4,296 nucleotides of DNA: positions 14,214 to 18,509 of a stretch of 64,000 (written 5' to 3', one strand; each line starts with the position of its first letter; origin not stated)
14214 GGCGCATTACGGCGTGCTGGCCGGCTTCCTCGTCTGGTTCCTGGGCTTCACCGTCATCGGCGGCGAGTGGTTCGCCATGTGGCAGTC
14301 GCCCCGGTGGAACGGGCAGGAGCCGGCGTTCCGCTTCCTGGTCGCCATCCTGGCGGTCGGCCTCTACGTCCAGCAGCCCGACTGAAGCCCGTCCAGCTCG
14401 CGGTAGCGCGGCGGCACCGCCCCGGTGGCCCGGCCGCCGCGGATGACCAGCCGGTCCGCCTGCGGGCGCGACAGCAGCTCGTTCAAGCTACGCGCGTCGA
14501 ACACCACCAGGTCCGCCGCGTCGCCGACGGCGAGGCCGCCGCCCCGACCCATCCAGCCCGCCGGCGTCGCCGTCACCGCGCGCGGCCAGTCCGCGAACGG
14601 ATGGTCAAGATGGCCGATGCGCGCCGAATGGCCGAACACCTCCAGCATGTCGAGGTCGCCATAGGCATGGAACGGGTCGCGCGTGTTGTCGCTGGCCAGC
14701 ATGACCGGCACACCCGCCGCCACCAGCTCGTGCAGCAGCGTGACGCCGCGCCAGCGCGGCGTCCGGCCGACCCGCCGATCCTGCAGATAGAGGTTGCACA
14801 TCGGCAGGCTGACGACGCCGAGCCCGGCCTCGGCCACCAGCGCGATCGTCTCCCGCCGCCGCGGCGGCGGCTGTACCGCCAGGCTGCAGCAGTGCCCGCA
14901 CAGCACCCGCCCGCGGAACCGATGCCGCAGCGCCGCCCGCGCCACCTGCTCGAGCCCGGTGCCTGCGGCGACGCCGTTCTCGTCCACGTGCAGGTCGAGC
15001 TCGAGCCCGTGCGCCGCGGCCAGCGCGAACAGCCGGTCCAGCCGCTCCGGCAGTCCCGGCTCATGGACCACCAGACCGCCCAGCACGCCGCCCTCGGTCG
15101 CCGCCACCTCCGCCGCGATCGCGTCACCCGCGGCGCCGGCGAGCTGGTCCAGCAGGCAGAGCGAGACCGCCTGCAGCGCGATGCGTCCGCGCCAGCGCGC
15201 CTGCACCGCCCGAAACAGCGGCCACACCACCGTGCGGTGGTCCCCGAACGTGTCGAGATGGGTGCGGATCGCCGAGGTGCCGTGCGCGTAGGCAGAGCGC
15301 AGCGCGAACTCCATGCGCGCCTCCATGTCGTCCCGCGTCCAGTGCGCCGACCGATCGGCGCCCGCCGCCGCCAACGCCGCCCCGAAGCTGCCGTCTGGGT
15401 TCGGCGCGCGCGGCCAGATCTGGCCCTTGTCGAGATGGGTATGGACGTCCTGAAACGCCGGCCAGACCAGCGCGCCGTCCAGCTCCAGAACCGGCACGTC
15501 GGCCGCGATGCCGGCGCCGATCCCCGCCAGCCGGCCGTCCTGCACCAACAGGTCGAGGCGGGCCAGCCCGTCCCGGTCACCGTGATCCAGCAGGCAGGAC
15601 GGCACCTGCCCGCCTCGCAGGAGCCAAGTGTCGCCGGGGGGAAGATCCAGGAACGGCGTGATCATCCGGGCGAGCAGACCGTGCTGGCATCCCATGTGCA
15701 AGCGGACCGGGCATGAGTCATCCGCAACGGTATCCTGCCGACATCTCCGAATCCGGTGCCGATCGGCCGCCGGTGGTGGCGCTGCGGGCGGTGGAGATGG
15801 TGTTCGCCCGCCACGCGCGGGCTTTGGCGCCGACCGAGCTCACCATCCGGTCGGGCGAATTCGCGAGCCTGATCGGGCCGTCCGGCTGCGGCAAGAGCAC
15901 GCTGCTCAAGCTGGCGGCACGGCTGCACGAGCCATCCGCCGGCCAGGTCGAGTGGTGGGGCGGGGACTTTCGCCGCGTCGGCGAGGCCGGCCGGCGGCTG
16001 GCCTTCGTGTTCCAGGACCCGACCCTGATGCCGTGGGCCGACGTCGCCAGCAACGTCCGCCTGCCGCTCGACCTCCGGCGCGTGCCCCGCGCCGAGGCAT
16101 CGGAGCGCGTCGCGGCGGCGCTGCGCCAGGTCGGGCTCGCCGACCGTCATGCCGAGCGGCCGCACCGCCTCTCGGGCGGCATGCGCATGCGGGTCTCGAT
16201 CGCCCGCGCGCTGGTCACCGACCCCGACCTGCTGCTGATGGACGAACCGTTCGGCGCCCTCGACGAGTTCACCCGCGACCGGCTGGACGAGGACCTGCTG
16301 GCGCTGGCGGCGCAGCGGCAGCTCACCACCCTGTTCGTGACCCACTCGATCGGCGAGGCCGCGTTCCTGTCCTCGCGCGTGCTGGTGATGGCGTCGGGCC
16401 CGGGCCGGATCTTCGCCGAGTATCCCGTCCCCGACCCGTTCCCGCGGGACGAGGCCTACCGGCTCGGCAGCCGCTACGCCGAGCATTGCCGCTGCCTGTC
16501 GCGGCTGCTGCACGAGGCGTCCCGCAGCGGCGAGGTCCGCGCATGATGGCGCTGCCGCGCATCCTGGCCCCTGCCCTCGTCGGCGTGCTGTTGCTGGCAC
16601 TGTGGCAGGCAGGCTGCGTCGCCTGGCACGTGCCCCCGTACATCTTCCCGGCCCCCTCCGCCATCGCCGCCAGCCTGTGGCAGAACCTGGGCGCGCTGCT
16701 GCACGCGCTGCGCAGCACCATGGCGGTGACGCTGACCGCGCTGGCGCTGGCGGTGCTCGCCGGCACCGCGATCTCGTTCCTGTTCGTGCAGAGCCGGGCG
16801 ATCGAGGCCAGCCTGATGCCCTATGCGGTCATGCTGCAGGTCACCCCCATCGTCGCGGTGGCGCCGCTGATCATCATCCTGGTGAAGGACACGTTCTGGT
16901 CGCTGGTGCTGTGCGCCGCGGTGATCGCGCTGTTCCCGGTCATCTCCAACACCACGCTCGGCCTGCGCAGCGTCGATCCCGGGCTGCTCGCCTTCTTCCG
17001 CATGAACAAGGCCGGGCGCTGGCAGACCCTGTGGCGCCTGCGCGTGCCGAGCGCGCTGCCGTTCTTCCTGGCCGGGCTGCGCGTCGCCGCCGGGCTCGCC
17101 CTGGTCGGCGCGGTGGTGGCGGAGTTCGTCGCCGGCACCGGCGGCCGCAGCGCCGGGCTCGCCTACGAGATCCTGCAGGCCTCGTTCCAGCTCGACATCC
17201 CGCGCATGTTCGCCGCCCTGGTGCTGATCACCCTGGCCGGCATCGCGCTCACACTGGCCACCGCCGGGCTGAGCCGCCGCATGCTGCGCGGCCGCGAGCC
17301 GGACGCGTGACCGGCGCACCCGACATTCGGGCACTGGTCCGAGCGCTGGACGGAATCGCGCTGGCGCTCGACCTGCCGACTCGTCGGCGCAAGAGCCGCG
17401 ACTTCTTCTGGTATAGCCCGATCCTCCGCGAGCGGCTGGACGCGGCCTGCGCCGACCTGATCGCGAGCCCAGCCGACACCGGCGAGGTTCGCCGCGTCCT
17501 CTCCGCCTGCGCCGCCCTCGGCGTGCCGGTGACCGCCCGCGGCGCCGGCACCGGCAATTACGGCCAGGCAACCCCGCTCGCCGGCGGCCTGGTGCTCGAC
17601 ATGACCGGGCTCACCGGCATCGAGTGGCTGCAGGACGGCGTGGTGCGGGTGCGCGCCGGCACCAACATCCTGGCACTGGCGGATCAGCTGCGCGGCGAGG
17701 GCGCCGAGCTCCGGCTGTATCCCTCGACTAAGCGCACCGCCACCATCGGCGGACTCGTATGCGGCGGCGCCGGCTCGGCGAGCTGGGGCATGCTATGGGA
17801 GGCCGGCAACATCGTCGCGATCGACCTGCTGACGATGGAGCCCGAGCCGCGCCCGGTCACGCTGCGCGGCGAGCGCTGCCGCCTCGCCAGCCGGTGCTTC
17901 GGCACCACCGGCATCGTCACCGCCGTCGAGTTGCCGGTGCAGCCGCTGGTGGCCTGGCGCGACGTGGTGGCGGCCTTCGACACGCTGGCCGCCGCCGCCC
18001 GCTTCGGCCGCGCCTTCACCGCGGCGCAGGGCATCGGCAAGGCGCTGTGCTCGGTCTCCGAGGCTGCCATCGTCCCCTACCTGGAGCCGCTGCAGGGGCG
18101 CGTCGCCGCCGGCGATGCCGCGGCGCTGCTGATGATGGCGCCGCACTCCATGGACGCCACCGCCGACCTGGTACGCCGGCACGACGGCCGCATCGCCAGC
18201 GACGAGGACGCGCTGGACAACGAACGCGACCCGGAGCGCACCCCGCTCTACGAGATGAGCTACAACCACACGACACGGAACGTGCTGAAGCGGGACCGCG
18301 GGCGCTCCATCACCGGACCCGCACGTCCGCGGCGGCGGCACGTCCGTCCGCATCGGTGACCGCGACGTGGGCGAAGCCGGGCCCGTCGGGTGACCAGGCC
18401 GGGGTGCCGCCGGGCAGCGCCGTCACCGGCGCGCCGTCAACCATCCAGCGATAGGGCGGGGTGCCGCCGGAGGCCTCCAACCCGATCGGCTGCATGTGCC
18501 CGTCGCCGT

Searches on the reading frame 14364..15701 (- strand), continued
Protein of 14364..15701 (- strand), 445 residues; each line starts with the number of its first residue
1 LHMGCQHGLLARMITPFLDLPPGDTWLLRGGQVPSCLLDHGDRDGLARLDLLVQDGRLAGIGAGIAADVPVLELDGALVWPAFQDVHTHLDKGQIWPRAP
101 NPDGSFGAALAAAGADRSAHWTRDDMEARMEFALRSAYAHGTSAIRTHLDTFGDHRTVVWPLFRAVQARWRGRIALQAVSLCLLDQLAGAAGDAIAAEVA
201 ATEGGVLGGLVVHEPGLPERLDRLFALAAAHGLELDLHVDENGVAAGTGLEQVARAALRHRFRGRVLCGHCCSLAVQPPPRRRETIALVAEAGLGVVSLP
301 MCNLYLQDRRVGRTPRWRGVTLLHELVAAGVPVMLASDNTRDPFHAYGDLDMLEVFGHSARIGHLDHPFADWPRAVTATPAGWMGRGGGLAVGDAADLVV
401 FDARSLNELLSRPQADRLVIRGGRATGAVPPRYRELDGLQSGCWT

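Call 77: find_homologous_proteins(query=L087:9022-10335:+, max_evalue=1e-80)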
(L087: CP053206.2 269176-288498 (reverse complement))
Query L087:9022-10335:+ (437 aa): 7928 proteins with E <= 1e-80 among 8000 candidates; the best 120 are listed.
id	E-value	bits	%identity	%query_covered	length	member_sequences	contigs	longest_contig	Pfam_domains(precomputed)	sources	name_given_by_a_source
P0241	2.8e-283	957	98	100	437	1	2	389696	PF07969.18,PF01979.27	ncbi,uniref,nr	ncbi:cytosine deaminase (plasmid) [Rhizobium ruizarguesonis]|uniref:cytosine deaminase n=1 Tax=Rhizo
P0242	1.5e-282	955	97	100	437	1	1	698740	PF07969.18,PF01979.27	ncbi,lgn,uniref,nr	ncbi:cytosine deaminase [Rhizobium leguminosarum]|uniref:cytosine deaminase n=1 Tax=Rhizobium legumi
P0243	2.0e-282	954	97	100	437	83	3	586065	PF07969.18,PF01979.27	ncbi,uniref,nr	ncbi:cytosine deaminase [Rhizobium leguminosarum]|uniref:cytosine deaminase n=1 Tax=Rhizobium TaxID=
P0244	8.6e-282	952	97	100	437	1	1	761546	PF07969.18,PF01979.27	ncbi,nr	ncbi:cytosine deaminase (plasmid) [Rhizobium ruizarguesonis]|nr:cytosine deaminase [Rhizobium ruizar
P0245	2.7e-281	951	98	100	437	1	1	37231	PF07969.18,PF01979.27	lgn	-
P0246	2.9e-281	950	97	100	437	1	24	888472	PF07969.18,PF01979.27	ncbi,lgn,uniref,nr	ncbi:cytosine deaminase [Rhizobium ruizarguesonis]|uniref:cytosine deaminase n=1 Tax=Rhizobium ruiza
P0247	3.9e-281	950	97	100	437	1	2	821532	PF07969.18,PF01979.27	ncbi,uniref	ncbi:cytosine deaminase [Rhizobium leguminosarum]|uniref:cytosine deaminase n=1 Tax=Rhizobium legumi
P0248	6.8e-281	949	97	100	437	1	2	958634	PF07969.18,PF01979.27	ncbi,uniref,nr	ncbi:cytosine deaminase [Rhizobium leguminosarum]|uniref:Cytosine deaminase n=1 Tax=Rhizobium legumi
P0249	2.1e-280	948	97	100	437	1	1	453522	PF07969.18,PF01979.27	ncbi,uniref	ncbi:cytosine deaminase [Rhizobium leguminosarum]|uniref:cytosine deaminase n=1 Tax=Rhizobium legumi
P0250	3.6e-280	947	96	100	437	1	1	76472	PF07969.18,PF01979.27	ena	-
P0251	3.9e-280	947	97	100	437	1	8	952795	PF07969.18,PF01979.27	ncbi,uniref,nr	ncbi:cytosine deaminase [Rhizobium leguminosarum]|uniref:cytosine deaminase n=1 Tax=Rhizobium TaxID=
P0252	1.2e-279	945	96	100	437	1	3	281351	PF07969.18,PF01979.27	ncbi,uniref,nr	ncbi:cytosine deaminase [Rhizobium leguminosarum]|uniref:cytosine deaminase n=1 Tax=Rhizobium legumi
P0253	1.4e-279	945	96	100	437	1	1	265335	PF07969.18,PF01979.27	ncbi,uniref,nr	ncbi:cytosine deaminase [Rhizobium laguerreae]|uniref:cytosine deaminase n=1 Tax=Rhizobium laguerrea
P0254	1.5e-279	945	97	100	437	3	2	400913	PF07969.18,PF01979.27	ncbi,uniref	ncbi:cytosine deaminase [Rhizobium leguminosarum]|uniref:cytosine deaminase n=1 Tax=Rhizobium legumi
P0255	2.0e-279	944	96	100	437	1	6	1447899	PF07969.18,PF01979.27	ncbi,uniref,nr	ncbi:cytosine deaminase [Rhizobium leguminosarum]|uniref:cytosine deaminase n=1 Tax=Rhizobium legumi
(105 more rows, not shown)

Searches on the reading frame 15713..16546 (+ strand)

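Call 6: search_protein_families(library=pfam, proteins=[window:15713-16546:+], max_evalue=0.001)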
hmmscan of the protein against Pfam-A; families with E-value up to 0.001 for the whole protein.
window:15713-16546:+ (277 aa): 5 families
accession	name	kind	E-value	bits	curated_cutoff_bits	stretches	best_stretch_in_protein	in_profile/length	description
PF00005.33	ABC_tran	-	3e-33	115.8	25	1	41-180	4-136/137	ABC transporter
PF13304.12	AAA_21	-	5.5e-06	27.1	27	0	50-101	1-45/304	AAA domain, putative AbiEii toxin, Type IV TA system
PF13191.12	AAA_16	-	0.00045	21.2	32.6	1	46-190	20-151/167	AAA ATPase domain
PF13401.12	AAA_22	-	0.00064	20.5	27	0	48-133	5-72/130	AAA domain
PF13481.12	AAA_25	-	0.0008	19.5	27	0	45-110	30-92/195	AAA domain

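Call 8: search_protein_families(library=ncbifam, proteins=[window:15713-16546:+], max_evalue=0.001)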
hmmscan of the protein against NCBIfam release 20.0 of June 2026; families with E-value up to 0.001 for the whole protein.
window:15713-16546:+ (277 aa): 184 families (the best 25 are shown)
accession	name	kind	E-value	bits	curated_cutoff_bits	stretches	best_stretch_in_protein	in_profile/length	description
NF008421.0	PRK11248.1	equivalog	5.5e-53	180.1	357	1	35-236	14-212/255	taurine ABC transporter ATP-binding subunit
TIGR01184.1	ntrCD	subfamily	2.6e-52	177.7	291.8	1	41-245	4-208/230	nitrate ABC transporter ATP-binding protein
NF040729.1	ABC_ATP_SaoA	equivalog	8.4e-52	176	360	1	36-269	19-246/248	ABC transporter ATP-binding protein SaoA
TIGR01186.1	proV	subfamily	2e-50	171.9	326.6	1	39-229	10-206/363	betaine/proline/choline family ABC transporter ATP-binding protein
NF006987.0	PRK09452.1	equivalog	2.6e-50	171.2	482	1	16-229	12-224/378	spermidine/putrescine ABC transporter ATP-binding protein PotA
TIGR03265.1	PhnT2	equivalog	4.2e-50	171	457.7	1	24-229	7-211/353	putative 2-aminoethylphosphonate ABC transporter ATP-binding protein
TIGR01187.1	potA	subfamily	2.2e-48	165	355.6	1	53-229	1-177/325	polyamine ABC transporter ATP-binding protein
NF008653.0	PRK11650.1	subfamily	1.1e-44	152.9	432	1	22-229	4-211/357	sn-glycerol-3-phosphate ABC transporter ATP-binding protein UgpC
TIGR03415.1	ABC_choXWV_ATP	equivalog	1.2e-44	152.8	483.75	1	40-229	42-241/382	choline ABC transporter ATP-binding protein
TIGR02673.1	FtsE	equivalog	1.2e-44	152.6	264.85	1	21-227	1-211/214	cell division ATP-binding protein FtsE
NF043075.1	MMSYN1_0197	equivalog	1.3e-44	152.5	550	1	35-229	15-209/341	spermidine/putrescine ABC transporter ATP-binding protein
TIGR00968.1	3a0106s01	subfamily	1.4e-44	152.4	342.75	1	35-229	13-207/237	sulfate ABC transporter ATP-binding protein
TIGR03258.1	PhnT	equivalog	1.5e-44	152.6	499.15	1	34-229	19-216/359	2-aminoethylphosphonate ABC transport system ATP-binding subunit PhnT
NF008420.0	PRK11247.1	equivalog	6e-44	150.1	395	1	22-268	13-245/257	aliphatic sulfonates ABC transporter ATP-binding protein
TIGR03864.1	PQQ_ABC_ATP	hypoth_equivalog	8.9e-43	146.4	302.25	1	25-229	5-208/236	ABC transporter, ATP-binding subunit, PQQ-dependent alcohol dehydrogenase system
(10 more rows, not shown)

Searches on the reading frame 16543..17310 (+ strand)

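Call 7: search_protein_families(library=pfam, proteins=[window:16543-17310:+], max_evalue=0.001)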
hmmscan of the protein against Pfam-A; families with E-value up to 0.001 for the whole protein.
window:16543-17310:+ (255 aa): 1 family
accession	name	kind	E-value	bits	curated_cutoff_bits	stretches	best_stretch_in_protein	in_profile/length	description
PF00528.27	BPD_transp_1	-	6.2e-25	88.4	26.4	1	70-247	5-182/184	Binding-protein-dependent transport system inner membrane component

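Call 96: search_protein_families(library=ncbifam, proteins=[window:16543-17310:+], max_evalue=0.00001)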
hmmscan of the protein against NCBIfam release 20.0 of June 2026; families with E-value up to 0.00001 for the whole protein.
window:16543-17310:+ (255 aa): 6 families
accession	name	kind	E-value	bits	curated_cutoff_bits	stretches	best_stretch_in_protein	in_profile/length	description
NF040733.1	ABC_perm_U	equivalog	5.1e-20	72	295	1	10-245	11-243/251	ABC transporter permease subunit SaoP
TIGR01183.1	ntrB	equivalog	4.7e-15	55.8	209.05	1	58-237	22-196/202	nitrate ABC transporter permease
NF008470.0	PRK11365.1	equivalog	2.3e-13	50.2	347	1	8-249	12-251/263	aliphatic sulfonate ABC transporter permease SsuC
NF007545.0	PRK10160.1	equivalog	1.1e-09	38.1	342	1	16-247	33-267/275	taurine ABC transporter permease TauC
TIGR03416.1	ABC_choXWV_perm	equivalog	4e-07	29.8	363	1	54-235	86-262/267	choline ABC transporter permease subunit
NF008196.0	PRK10952.1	equivalog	2.2e-06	26.7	439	1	10-200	106-290/356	glycine betaine/L-proline ABC transporter permease ProW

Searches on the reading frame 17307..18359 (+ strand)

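Call 7: search_protein_families(library=pfam, proteins=[window:17307-18359:+], max_evalue=0.001)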
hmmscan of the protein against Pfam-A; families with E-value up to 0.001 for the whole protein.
window:17307-18359:+ (350 aa): 1 family
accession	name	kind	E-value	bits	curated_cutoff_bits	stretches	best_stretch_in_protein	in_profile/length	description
PF01565.28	FAD_binding_4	-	3.1e-21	76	26.4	1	50-158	2-111/139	FAD binding domain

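Call 8: search_protein_families(library=ncbifam, proteins=[window:17307-18359:+], max_evalue=0.001)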
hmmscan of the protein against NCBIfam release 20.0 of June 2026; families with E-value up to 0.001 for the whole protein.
window:17307-18359:+ (350 aa): 7 families
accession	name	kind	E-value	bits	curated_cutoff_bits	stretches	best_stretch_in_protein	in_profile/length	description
NF008408.0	PRK11230.1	equivalog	2.5e-12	46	897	1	51-294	58-297/499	glycolate oxidase subunit GlcD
TIGR00387.1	glcD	equivalog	5.9e-12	45.1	567.9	1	55-157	4-108/413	glycolate oxidase subunit GlcD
NF053785.1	DcplphribOxDprE1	equivalog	1.1e-07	31.5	500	1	52-210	18-179/449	decaprenylphosphoryl-beta-D-ribose oxidase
TIGR01679.1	bact_FAD_ox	subfamily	3.7e-07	29.4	292.25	1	48-210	11-171/419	FAD-linked oxidoreductase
NF008439.0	PRK11282.1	equivalog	9.7e-06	24.6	284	1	65-154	15-105/358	glycolate oxidase subunit GlcE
NF049975.1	2HglutDHaseYdiJ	equivalog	4.8e-05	21.3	1350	1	57-161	63-171/1018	D-2-hydroxyglutarate dehydrogenase YdiJ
NF041227.1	BagG_FevA2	exception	0.00053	18.7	850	1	49-215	46-211/455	bagremycin/ferroverdin biosynthesis FAD-dependent oxygenase BagG/FevA2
